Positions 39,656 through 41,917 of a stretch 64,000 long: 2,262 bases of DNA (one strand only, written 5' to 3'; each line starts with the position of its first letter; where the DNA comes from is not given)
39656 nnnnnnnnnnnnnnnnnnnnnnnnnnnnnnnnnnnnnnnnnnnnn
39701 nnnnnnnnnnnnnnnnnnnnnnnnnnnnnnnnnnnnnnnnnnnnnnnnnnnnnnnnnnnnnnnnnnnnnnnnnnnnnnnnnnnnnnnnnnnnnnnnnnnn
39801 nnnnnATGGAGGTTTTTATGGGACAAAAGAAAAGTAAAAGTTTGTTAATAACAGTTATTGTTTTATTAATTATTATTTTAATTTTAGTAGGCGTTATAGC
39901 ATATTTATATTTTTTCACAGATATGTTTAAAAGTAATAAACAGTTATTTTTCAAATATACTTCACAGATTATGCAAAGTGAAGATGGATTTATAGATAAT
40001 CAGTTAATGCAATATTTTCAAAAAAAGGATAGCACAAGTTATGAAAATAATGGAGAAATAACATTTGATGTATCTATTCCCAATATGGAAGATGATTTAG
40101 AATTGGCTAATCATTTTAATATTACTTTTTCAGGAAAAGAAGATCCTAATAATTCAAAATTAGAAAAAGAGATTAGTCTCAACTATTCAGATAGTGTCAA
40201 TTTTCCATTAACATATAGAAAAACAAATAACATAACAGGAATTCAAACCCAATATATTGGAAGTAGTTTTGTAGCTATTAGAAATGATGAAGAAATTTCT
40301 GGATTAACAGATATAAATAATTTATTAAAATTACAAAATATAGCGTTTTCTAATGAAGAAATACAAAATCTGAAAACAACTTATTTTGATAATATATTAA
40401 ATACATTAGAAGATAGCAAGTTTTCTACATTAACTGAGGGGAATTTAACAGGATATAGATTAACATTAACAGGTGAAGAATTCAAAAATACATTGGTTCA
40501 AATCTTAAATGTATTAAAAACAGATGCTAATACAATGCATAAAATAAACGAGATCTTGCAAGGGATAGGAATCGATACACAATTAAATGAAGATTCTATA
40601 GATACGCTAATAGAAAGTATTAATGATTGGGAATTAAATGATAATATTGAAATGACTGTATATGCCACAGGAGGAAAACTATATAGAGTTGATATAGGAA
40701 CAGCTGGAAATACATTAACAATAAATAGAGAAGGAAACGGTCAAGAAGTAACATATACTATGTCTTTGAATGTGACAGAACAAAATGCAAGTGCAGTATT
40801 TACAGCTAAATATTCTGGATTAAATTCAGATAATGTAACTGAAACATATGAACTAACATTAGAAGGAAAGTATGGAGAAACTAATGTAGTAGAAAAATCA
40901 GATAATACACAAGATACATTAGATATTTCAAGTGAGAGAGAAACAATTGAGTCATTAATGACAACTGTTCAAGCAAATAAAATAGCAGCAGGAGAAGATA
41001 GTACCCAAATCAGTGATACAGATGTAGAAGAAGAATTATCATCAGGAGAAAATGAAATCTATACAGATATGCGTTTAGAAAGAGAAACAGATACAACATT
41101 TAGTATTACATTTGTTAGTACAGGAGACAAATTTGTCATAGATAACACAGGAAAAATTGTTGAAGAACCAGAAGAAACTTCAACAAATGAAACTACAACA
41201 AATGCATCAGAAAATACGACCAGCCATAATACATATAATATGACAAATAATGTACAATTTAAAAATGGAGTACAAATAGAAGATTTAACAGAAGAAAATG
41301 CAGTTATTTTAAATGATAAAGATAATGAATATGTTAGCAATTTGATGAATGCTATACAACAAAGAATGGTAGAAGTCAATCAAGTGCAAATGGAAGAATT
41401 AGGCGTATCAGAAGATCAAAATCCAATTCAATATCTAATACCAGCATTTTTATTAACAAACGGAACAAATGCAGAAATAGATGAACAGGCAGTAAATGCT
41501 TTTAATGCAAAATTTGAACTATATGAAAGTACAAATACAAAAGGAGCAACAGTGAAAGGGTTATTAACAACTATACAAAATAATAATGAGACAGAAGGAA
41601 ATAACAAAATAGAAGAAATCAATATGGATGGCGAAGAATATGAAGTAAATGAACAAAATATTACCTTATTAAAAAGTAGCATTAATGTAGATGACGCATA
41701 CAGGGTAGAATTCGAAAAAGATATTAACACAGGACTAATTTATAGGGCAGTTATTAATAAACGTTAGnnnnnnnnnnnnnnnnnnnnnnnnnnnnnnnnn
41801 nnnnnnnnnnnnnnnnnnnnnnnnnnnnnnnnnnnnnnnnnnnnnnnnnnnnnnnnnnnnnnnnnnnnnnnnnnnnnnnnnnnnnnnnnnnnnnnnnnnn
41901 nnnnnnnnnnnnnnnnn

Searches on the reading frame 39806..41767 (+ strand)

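Call 28: search_protein_families(library=pfam, proteins=[window:39806-41767:+], max_evalue=0.01)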
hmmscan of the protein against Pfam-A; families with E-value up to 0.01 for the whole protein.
window:39806-41767:+ (653 aa): 1 family
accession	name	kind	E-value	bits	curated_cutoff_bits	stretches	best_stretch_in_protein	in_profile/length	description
PF20224.3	DUF6583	-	4.3e-13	49.2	27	1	9-192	2-186/473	Family of unknown function (DUF6583)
